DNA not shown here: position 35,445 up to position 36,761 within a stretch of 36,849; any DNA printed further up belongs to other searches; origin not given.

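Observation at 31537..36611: Five-gene, fully translationally coupled envelope operon: three unknown lipoproteins, a TolC-like OMF and an MFP adaptor, with no pump gene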

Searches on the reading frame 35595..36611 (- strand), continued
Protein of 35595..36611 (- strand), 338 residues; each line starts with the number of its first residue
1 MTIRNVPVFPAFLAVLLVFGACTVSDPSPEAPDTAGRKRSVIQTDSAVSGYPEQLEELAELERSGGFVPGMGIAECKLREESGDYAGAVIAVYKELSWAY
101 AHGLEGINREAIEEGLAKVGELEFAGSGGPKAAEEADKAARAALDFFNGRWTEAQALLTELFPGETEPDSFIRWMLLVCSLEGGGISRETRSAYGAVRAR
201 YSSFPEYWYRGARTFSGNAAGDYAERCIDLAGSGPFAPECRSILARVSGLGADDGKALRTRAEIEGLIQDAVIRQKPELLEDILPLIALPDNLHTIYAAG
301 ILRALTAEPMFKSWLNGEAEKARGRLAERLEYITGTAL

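Call 40: search_protein_families(library=pfam, proteins=[L052:13323-14423:-, L052:14413-15636:-, L052:15630-16595:-, L052:16585-17241:-, L052:17243-17788:-, L052:17798-19039:-, L038:10132-10827:+, L038:10885-11772:+, L038:11769-12722:+, L022:16705-17394:-], max_evalue=0.001)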
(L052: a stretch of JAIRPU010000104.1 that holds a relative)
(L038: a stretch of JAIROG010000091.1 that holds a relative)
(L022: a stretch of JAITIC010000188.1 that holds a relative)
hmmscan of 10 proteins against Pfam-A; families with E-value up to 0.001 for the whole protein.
L052:13323-14423:- (366 aa): 2 families
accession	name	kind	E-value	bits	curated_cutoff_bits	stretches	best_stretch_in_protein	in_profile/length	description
PF12895.13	ANAPC3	-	0.00072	20.2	27.2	0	39-89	26-77/82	Anaphase-promoting complex, cyclosome, subunit 3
PF13428.12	TPR_14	-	0.00097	20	23.5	0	37-78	2-43/44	Tetratricopeptide repeat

L052:14413-15636:- (407 aa): 0 families

L052:15630-16595:- (321 aa): 8 families
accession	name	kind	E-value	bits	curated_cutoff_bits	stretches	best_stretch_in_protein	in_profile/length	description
PF13174.12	TPR_6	-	6.2e-13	48.9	26.3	1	150-181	2-33/33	Tetratricopeptide repeat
PF07719.23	TPR_2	-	1.2e-10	41.1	27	0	62-92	1-31/34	Tetratricopeptide repeat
PF13432.12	TPR_16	-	7.4e-10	39.5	32.7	1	31-93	3-62/65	Tetratricopeptide repeat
PF12895.13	ANAPC3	-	1.8e-09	38.2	27.2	1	40-123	4-80/82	Anaphase-promoting complex, cyclosome, subunit 3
PF14559.12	TPR_19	-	3.2e-08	34.2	25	0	73-122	2-48/68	Tetratricopeptide repeat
PF00515.34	TPR_1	-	2.2e-06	27.6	27.8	0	100-123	2-25/34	Tetratricopeptide repeat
PF13424.12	TPR_12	-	5.8e-06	26.9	30.1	0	62-123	3-69/77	Tetratricopeptide repeat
PF13181.12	TPR_8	-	1.4e-05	25.3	25.7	0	100-123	2-25/34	Tetratricopeptide repeat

L052:16585-17241:- (218 aa): 1 family
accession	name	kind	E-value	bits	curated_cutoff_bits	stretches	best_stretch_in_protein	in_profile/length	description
PF00027.35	cNMP_binding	-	5.4e-23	81.2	27.5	1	9-93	3-88/89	Cyclic nucleotide-binding domain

L052:17243-17788:- (181 aa): 1 family
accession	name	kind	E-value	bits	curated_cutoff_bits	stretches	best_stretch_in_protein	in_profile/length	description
PF00027.35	cNMP_binding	-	1.6e-15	57.3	27.5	1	6-92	3-89/89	Cyclic nucleotide-binding domain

L052:17798-19039:- (413 aa): 2 families
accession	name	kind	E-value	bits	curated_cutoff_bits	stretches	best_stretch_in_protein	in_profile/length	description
PF01979.26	Amidohydro_1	-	1.8e-20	73.9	25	1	179-348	167-342/345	Amidohydrolase family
PF07969.17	Amidohydro_3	-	3.7e-10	40.3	29.7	1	186-351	292-471/472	Amidohydrolase family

L038:10132-10827:+ (231 aa): 1 family
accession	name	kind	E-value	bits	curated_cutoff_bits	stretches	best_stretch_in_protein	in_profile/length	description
PF00528.27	BPD_transp_1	-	1.4e-24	87.3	26.4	1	50-219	1-183/184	Binding-protein-dependent transport system inner membrane component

L038:10885-11772:+ (295 aa): 1 family
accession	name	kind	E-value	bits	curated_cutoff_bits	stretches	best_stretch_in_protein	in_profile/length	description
PF04069.17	OpuAC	-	2.7e-60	204.6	21.2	1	31-292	2-256/257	Substrate binding domain of ABC-type glycine betaine transport system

L038:11769-12722:+ (317 aa): 9 families
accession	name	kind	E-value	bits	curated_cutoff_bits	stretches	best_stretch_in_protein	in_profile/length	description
PF00037.32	Fer4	-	2.4e-11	43.4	21.1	1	287-307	3-23/24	4Fe-4S binding domain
PF13237.11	Fer4_10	-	1.4e-06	28.6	25.5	1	258-303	2-53/53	4Fe-4S dicluster domain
PF12837.12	Fer4_6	-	1.9e-05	24.8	25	1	286-307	3-24/24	4Fe-4S binding domain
PF13534.11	Fer4_17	-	3.7e-05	24.6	22.2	0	217-279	5-60/61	4Fe-4S dicluster domain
PF12838.12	Fer4_7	-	5.2e-05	24.1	27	1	291-312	1-22/52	4Fe-4S dicluster domain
PF13183.11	Fer4_8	-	6.4e-05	23.9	27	0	291-305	4-18/68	4Fe-4S dicluster domain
PF13187.11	Fer4_9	-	9.9e-05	22.7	27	1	264-306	1-51/52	4Fe-4S dicluster domain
PF12797.12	Fer4_2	-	0.00011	22.4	24.5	1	287-304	5-22/22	4Fe-4S binding domain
PF13484.11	Fer4_16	-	0.00086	20.5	30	0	291-310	1-20/66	4Fe-4S double cluster binding domain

L022:16705-17394:- (229 aa): 2 families
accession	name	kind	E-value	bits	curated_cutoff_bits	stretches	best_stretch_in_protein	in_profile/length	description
PF00254.34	FKBP_C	-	3.6e-27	95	21.1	1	133-221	3-94/94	FKBP-type peptidyl-prolyl cis-trans isomerase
PF01346.23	FKBP_N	-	8.7e-22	78.2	22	1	33-126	2-97/97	Domain amino terminal to FKBP-type peptidyl-prolyl isomerase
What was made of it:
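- Tried and rejected: They are unrelated: TPR, cNMP-binding, amidohydrolase, OpuA-type importer and FKBP genes (call 40).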

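Call 41: find_encoding_contigs(protein=P0006, flank=10000, max_places=2)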
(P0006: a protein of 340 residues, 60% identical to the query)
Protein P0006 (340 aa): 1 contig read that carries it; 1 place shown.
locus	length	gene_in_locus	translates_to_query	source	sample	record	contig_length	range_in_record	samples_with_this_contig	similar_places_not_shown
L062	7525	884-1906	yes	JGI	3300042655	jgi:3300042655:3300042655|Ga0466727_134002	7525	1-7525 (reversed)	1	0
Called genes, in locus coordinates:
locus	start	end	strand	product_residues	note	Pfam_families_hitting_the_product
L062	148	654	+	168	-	-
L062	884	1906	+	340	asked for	-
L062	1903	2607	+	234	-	PF00515:TPR_1 (faint), PF07719:TPR_2 (faint), PF13181:TPR_8 (faint), PF13428:TPR_14 (faint), PF23914:TPR_CcmH_CycH, PF13432:TPR_16, PF14559:TPR_19, PF13432:TPR_16 (weak)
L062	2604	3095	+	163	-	-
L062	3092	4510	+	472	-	PF02321:OEP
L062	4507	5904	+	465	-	PF25973:BSH_CzcB (faint), PF25989:YknX_C (faint), PF25954:Beta-barrel_RND_2, PF25975:CzcB_C (weak)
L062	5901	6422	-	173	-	PF06695:Sm_multidrug_ex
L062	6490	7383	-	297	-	-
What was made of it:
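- L062 also ends after MFP, against different convergent genes (call 41). The same five-gene ending occurs in the independent contig L062, which has a different neighbour (call 41).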

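Call 42: find_encoding_contigs(protein=P0021, flank=10000, max_places=2)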
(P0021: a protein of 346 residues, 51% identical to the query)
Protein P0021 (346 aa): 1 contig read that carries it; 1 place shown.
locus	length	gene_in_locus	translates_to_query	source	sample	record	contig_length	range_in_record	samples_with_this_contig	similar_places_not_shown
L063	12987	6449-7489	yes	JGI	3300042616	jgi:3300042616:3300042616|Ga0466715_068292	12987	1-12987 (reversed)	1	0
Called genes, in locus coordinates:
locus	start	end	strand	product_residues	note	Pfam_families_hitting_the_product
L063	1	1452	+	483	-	?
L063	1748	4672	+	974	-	PF02743:dCache_1, PF00512:HisKA, PF02518:HATPase_c, PF00072:Response_reg, PF01627:Hpt (weak)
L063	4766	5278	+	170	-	-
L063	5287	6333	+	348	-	PF00072:Response_reg, PF01966:HD, PF13487:HD_5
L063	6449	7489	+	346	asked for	-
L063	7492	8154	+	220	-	PF07719:TPR_2 (faint), PF13432:TPR_16, PF23914:TPR_CcmH_CycH (weak), PF14559:TPR_19, PF13428:TPR_14 (weak)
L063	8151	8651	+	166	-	-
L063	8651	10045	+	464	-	PF02321:OEP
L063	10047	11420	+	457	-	PF25919:BSH_CusB (faint), PF25954:Beta-barrel_RND_2 (weak), PF25967:RND-MFP_C, PF25975:CzcB_C (weak), PF25989:YknX_C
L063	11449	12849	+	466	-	PF13205:Big_5 (faint)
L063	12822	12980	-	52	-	-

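Call 43: predict_structure(alignment_id=A2)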
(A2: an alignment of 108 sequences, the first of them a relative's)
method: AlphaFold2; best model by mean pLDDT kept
length: 338 residues; sequences in the alignment: 108
mean_pLDDT: 89.4   pTM: 0.82
mean pLDDT of the five models: 89.4, 89.2, 88.7, 88.5, 87.8
residues with pLDDT >= 90: 269; 70-90: 16; 50-70: 35; < 50: 18
segments of 3 or more residues with pLDDT < 50: 7-10, 39-43
pLDDT, mean of each block of 10 residues (from residue 1): 48 55 57 49 58 93 90 96 96 98 97 96 82 96 98 98 93 98 94 95 97 97 98 98 98 98 98 98 98 98 97 98 97 80
secondary structure, 60 per line:
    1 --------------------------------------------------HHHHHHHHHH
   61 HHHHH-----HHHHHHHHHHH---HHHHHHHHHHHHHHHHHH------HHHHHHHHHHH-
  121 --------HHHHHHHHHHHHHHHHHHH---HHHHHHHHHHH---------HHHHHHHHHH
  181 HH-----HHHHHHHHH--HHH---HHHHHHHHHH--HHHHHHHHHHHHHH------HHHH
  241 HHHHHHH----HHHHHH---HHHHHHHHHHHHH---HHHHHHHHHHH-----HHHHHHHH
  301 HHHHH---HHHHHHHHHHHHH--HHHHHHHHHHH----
elements in order: H51-65 H71-81 H85-102 H109-119 H129-147 H151-161 H171-182 H188-196 H205-214 H217-230 H237-247 H252-257 H261-273 H277-287 H293-305 H309-321 H324-334
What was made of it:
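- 35595..36611 (-): L1: 338-aa lipoprotein (lipobox FGAC, Cys22), the signature protein of the system. All-alpha, TPR-like solenoid. Belongs to no described family. AF2 model: pLDDT 89, 17 helices (call 43).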

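Call 45: find_related_loci(query=window:35598-36611:-, collection=metagenome_contigs, flank=10000)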
Query window:35598-36611:- (338 aa) in metagenome_contigs; peptide patterns used: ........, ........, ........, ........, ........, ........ (x = any residue, [..] = any of these).
444 stretches matched a pattern; 225 encode a relative of the query (tblastn E <= 1e-3); the best 80 are kept; 80 distinct loci.
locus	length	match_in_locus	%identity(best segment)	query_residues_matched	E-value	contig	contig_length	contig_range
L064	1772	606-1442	54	55-334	8e-102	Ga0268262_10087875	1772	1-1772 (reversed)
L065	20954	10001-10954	49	12-334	5e-87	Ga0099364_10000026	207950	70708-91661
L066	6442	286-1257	45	6-333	7e-86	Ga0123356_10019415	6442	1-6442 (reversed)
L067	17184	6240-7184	45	12-333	4e-86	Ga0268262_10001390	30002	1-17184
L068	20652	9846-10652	51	55-333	4e-85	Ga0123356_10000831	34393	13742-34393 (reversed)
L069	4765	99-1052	46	12-333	2e-85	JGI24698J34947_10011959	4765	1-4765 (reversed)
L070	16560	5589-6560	46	12-334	5e-85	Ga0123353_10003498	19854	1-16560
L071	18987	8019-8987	44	1-333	5e-85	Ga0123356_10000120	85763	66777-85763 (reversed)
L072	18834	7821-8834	44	8-333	1e-84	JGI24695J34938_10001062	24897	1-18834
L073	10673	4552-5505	46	12-333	3e-84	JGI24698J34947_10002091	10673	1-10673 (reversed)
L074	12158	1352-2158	51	55-333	3e-84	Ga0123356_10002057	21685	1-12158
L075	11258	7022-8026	44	5-335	5e-84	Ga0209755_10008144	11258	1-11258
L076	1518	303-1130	49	48-333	6e-89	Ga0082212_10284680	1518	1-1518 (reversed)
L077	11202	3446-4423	44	11-333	1e-83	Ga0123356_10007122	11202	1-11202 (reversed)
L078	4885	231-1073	49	43-333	2e-83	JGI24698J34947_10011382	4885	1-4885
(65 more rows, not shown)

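Call 49: fold_search(model_id=the predicted structure, library=pdb)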
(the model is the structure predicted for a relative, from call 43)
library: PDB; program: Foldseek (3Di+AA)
matches with E <= 10: 910; with E <= 0.001: 0
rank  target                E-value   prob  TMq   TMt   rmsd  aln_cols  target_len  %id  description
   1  6wb9_2                3.2e-02  0.98  0.24  0.27  15.0       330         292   14  Structure of the S. cerevisiae ER membrane complex (released 2020-06-03)
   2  8os1_B                4.2e-02  0.99  0.29  0.32  12.0       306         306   14  X-ray structure of the Peroxisomal Targeting Signal 1 (PTS1) of Trypanosoma Cruzi PEX5 in complex with the PTS1 peptid (released 2024-10-02)
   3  3fp2_A                4.7e-02  0.98  0.30  0.22  25.4       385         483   11  Crystal structure of Tom71 complexed with Hsp82 C-terminal fragment (released 2009-07-28)
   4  3ceq_A                4.9e-02  0.54  0.13  0.16  15.8       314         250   14  The TPR domain of Human Kinesin Light Chain 2 (hKLC2) (released 2008-08-12)
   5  3lca_A                6.8e-02  0.89  0.23  0.17  27.5       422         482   11  Structure of Tom71 complexed with Hsp70 Ssa1 C terminal tail indicating conformational plasticity (released 2010-12-22)
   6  8chy                  7.1e-02  0.98  0.27  0.32  14.4       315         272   13  Crystal structure of an 8-repeat consensus TPR superhelix with Zinc. (released 2024-02-21)
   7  2y4t_B                7.1e-02  0.85  0.21  0.18  18.3       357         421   13  Crystal structure of the human co-chaperone P58(IPK) (released 2011-08-10)
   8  9up5_B                8.4e-02  0.93  0.26  0.26  16.2       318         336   15  Crystal structure of LapB from Klebsiella pneumoniae (released 2026-03-04)
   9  9up5_A                9.5e-02  0.96  0.28  0.28  15.8       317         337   14  Crystal structure of LapB from Klebsiella pneumoniae (released 2026-03-04)
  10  8qxd_N                9.5e-02  0.89  0.26  0.14  19.8       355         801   13  Cryo-EM structure of the cross-exon pre-B complex (released 2024-05-22)
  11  3fp4_A                1.1e-01  0.87  0.25  0.19  26.4       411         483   12  Crystal structure of Tom71 complexed with Ssa1 C-terminal fragment (released 2009-07-28)
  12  7ntf_B                1.2e-01  0.94  0.27  0.13  14.4       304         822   15  Cryo-EM structure of unliganded O-GlcNAc transferase (released 2021-11-17)
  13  6qw6_5J               1.4e-01  0.91  0.28  0.15  20.0       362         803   13  Structure of the human U5.U4/U6 tri-snRNP at 2.9A resolution. (released 2019-04-17)
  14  4zlh_B                1.4e-01  0.92  0.27  0.27  15.8       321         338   15  Structure of the LapB cytoplasmic domain at 2 angstroms (released 2015-11-11)
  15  6gmh_Q                1.5e-01  0.77  0.24  0.12  14.3       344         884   15  Structure of activated transcription complex Pol II-DSIF-PAF-SPT6 (released 2018-08-22)
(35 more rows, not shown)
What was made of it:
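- L1 is a TPR-like solenoid (calls 43, 49).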

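Call 77: search_protein_representatives(alignment_id=A2)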
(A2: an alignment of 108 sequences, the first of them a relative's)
Query: 108 sequences, 343 profile positions. Proteins with E-value up to 0.001 (for the whole library): 245; up to 1e-10: 187; up to 1e-30: 97. The best 150 are listed.
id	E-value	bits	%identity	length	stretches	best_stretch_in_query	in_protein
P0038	4.1e-137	473.3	-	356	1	7-343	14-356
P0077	1.4e-130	451.8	-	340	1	6-343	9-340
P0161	2.9e-122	424.5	-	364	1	9-343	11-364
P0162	1.1e-117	409.4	-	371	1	8-343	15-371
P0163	1.5e-116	405.7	-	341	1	7-343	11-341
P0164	2.2e-116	405.1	-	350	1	8-342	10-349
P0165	2.9e-116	404.7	-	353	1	9-343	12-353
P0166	5.0e-114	397.3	-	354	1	10-342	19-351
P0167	2.7e-113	395.0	-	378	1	8-343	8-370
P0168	2.4e-112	391.8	-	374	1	8-343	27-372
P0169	3.2e-112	391.4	-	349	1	3-343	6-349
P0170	9.9e-110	383.2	-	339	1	10-343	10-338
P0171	2.0e-108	378.9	-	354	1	7-343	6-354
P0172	7.3e-106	370.5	-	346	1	9-343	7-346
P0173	7.5e-106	370.5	-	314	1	57-343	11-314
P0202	8.8e-82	291.3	-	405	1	53-341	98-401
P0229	1.2e-60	221.8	-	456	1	53-341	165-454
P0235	3.1e-54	200.8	-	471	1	53-341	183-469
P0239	4.6e-49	183.8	-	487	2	53-341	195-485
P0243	4.6e-42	160.7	-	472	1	47-341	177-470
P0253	3.9e-32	128.1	-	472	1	53-342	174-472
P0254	5.5e-32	127.6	-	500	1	53-341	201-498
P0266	7.7e-27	110.7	-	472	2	53-342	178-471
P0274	1.9e-23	99.5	-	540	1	54-328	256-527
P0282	5.3e-21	91.5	-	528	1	52-341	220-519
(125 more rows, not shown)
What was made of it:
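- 35595..36611 (-): The family has 245 cluster representatives among 1.84 billion (call 77).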

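Call 78: list_cluster_members(proteins=[P0235, P0239, P0243, P0254, P0274, P0282, P0253, P0266, P0229, P0202])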
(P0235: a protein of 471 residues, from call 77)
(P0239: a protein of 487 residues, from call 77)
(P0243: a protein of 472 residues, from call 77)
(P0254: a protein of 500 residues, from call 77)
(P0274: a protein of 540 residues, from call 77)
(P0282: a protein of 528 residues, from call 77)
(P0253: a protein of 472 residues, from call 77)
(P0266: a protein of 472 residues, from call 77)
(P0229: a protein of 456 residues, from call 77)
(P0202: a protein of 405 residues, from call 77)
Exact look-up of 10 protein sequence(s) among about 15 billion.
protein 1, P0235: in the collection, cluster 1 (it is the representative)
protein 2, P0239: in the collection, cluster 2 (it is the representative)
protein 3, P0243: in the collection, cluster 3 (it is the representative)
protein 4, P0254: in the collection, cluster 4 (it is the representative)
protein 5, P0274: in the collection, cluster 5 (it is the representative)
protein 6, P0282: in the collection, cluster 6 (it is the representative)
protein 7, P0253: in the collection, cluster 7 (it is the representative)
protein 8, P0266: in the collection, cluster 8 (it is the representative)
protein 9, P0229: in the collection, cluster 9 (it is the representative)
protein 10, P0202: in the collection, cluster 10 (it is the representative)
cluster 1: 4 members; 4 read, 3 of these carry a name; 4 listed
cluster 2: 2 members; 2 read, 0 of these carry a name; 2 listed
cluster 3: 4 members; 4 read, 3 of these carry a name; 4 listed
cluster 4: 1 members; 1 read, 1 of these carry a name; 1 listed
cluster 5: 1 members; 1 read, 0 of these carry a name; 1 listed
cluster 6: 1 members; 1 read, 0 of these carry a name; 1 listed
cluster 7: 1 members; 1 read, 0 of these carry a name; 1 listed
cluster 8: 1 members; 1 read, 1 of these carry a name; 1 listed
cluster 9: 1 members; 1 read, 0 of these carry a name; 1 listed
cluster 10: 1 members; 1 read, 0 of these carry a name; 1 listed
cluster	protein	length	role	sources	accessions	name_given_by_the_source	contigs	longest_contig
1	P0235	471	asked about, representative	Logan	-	-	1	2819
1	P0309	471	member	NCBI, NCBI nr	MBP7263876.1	MAG: hypothetical protein KBB32_06845 [Spirochaetia bacterium] | hypothetical protein [Spirochaetia bacterium]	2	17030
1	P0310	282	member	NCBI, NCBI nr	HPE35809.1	MAG TPA: hypothetical protein PK625_01565, partial [Spirochaetales bacterium] | hypothetical protein [Spirochaetales bacterium]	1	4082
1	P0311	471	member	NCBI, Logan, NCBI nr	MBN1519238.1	MAG: hypothetical protein JW923_04020 [Spirochaetales bacterium] | hypothetical protein [Spirochaetales bacterium]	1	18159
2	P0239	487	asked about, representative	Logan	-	-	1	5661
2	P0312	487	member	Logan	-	-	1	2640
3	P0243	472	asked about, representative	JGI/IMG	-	tetratricopeptide (TPR) repeat protein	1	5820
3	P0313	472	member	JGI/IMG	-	tetratricopeptide (TPR) repeat protein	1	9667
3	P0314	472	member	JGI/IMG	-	tetratricopeptide (TPR) repeat protein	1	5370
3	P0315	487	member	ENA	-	-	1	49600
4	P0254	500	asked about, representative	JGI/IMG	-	tetratricopeptide (TPR) repeat protein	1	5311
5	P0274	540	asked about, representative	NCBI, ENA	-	-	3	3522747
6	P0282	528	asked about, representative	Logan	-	-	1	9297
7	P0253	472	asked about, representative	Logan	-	-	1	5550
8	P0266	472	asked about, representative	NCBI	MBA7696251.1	hypothetical protein ES703_104894 [subsurface metagenome]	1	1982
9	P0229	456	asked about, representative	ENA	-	-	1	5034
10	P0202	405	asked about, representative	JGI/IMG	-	-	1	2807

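Call 79: find_encoding_contigs(protein=P0274, flank=10000, max_places=2)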
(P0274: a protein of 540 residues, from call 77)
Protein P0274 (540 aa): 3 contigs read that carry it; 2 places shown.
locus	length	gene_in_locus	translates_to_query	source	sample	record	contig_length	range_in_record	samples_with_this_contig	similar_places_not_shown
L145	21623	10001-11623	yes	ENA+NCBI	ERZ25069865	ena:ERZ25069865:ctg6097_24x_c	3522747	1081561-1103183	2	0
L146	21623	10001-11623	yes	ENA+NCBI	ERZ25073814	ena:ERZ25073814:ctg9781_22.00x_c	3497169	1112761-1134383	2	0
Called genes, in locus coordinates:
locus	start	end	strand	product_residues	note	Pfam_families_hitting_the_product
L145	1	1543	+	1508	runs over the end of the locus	PF00310:GATase_2, PF04898:Glu_syn_central, PF01645:Glu_synthase, PF01493:GXGXG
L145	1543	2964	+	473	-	PF14691:Fer4_20, PF00070:Pyr_redox (faint), PF01494:FAD_binding_3 (faint), PF03486:HI0933_like (weak), PF07992:Pyr_redox_2, PF12831:FAD_oxidored (weak), PF13738:Pyr_redox_3 (faint), PF13450:NAD_binding_8, +1 more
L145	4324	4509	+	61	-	-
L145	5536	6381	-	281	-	PF01842:ACT (weak), PF00551:Formyl_trans_N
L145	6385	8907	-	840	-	PF12796:Ank_2, PF12796:Ank_2, PF13637:Ank_4, PF12796:Ank_2, PF12796:Ank_2, PF12796:Ank_2, PF00023:Ank, PF13857:Ank_5, +19 more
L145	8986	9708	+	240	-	PF01557:FAA_hydrolase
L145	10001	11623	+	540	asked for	PF14559:TPR_19 (faint), PF07719:TPR_2 (faint), PF13181:TPR_8 (faint), PF13424:TPR_12 (faint)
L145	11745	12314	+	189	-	-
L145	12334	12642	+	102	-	-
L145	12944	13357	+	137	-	PF00665:rve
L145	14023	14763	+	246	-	PF02463:SMC_N (faint), PF13476:AAA_23, PF13304:AAA_21 (faint), PF13175:AAA_15 (weak)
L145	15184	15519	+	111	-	-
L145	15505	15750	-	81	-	-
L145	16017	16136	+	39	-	-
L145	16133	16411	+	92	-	PF03773:ArsP_1 (weak)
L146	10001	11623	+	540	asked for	PF14559:TPR_19 (faint), PF07719:TPR_2 (faint), PF13181:TPR_8 (faint), PF13424:TPR_12 (faint)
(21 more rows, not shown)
